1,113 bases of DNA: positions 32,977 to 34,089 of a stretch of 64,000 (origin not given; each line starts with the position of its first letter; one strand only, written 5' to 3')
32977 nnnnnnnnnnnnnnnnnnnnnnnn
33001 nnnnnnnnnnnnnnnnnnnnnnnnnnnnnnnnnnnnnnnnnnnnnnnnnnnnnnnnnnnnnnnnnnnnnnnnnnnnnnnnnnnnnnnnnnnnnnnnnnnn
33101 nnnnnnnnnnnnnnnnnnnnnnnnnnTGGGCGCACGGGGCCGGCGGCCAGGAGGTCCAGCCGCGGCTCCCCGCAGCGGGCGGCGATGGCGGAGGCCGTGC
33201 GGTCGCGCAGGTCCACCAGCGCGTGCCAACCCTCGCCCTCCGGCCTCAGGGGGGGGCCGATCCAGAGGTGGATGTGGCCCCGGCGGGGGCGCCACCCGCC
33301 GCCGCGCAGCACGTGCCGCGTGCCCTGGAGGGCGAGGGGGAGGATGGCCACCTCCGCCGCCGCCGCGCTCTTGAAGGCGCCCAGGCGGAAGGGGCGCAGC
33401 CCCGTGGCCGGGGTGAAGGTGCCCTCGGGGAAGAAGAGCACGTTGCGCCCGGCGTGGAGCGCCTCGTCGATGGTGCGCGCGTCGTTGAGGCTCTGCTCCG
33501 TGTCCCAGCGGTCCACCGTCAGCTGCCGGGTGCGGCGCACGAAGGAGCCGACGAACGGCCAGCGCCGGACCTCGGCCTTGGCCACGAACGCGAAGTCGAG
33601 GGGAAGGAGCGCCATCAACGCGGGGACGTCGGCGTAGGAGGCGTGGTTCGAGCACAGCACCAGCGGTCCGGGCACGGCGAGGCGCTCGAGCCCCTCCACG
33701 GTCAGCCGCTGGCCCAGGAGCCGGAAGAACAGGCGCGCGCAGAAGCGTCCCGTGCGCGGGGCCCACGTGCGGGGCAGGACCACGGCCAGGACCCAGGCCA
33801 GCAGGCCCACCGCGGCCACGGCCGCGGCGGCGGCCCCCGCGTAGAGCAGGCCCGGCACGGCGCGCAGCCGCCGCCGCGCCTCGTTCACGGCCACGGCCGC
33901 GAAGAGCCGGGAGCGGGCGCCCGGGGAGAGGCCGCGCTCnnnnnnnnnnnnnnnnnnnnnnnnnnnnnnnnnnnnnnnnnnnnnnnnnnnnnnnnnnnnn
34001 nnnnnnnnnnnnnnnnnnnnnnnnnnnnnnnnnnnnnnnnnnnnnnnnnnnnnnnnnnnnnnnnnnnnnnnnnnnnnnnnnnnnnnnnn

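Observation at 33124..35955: Unusual tri-domain enzyme: acyl carrier domain + fatty-acyl-AMP ligase + PlsC-type acyltransferase in one polypeptide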

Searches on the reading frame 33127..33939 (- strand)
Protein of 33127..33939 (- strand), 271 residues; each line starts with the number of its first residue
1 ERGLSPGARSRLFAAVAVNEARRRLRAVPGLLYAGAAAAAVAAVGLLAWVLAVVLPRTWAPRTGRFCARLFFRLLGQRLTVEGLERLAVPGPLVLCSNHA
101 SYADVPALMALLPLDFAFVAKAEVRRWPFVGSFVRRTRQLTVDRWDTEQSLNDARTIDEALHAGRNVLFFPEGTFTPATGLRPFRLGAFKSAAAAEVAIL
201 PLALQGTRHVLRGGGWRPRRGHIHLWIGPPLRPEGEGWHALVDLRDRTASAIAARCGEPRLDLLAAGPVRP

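Call 30: search_solved_structures(query=window:33127-33939:-, max_evalue=1, show_alignments=2)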
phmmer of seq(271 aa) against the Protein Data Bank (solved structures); distinct sequences matched with E-value up to 1: 1.
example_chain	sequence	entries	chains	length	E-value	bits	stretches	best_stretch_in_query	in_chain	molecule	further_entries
5kym_A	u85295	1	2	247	9.2e-19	71.1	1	66-236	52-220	1-acyl-sn-glycerol-3-phosphate acyltransferase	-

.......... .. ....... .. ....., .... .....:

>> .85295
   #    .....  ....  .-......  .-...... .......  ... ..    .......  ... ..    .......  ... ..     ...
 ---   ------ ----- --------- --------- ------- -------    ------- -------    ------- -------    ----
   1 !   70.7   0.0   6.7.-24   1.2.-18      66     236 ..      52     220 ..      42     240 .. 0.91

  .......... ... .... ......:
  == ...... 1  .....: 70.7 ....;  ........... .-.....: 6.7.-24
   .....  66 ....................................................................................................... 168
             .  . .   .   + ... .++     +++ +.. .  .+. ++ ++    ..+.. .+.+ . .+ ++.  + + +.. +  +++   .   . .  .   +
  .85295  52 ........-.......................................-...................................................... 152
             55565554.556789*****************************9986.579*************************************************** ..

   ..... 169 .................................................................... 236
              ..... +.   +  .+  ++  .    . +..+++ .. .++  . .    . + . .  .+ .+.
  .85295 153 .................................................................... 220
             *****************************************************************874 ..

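Call 59: search_protein_families(library=ncbifam, proteins=[window:33127-33939:-], max_evalue=1)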
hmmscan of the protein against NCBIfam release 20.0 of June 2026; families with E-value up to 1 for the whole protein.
seq(271 aa): 9 families
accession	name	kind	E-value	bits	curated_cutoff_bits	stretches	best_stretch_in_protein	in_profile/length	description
TIGR00530.1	AGP_acyltrn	subfamily_domain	2.2e-25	88.9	102.95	1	88-205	11-130/130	1-acylglycerol-3-phosphate O-acyltransferase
NF052553.1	LyOrLpactfOlsABRUA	equivalog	5.1e-22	78.3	300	1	37-195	13-167/263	lyso-ornithine lipid O-acyltransferase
NF052552.1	LyOrLpactfOlsARHOCB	equivalog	2e-20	72.9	300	1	54-193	52-185/271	lyso-ornithine lipid O-acyltransferase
NF006386.0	PRK08633.1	equivalog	1e-15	56.6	1221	1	62-206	413-553/1147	acyl-[ACP]--phospholipid O-acyltransferase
NF005291.0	PRK06814.1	equivalog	1.9e-14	52.6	1349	1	8-208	367-567/1140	acyl-[ACP]--phospholipid O-acyltransferase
NF011593.0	PRK15018.1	equivalog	3.4e-08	33.5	501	1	96-208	70-183/245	1-acylglycerol-3-phosphate O-acyltransferase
NF005959.0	PRK08043.1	equivalog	0.00016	20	886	1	72-208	10-141/719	bifunctional acyl-ACP--phospholipid O-acyltransferase/long-chain-fatty-acid--ACP ligase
NF058536.1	LPAAT_acyl_YihG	equivalog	0.008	15.5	260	1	76-132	67-126/290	1-acylglycerol-3-phosphate O-acyltransferase, YihG family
NF010621.0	PRK14014.1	domain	0.038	13.1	186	1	74-131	70-130/301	acetyltransferase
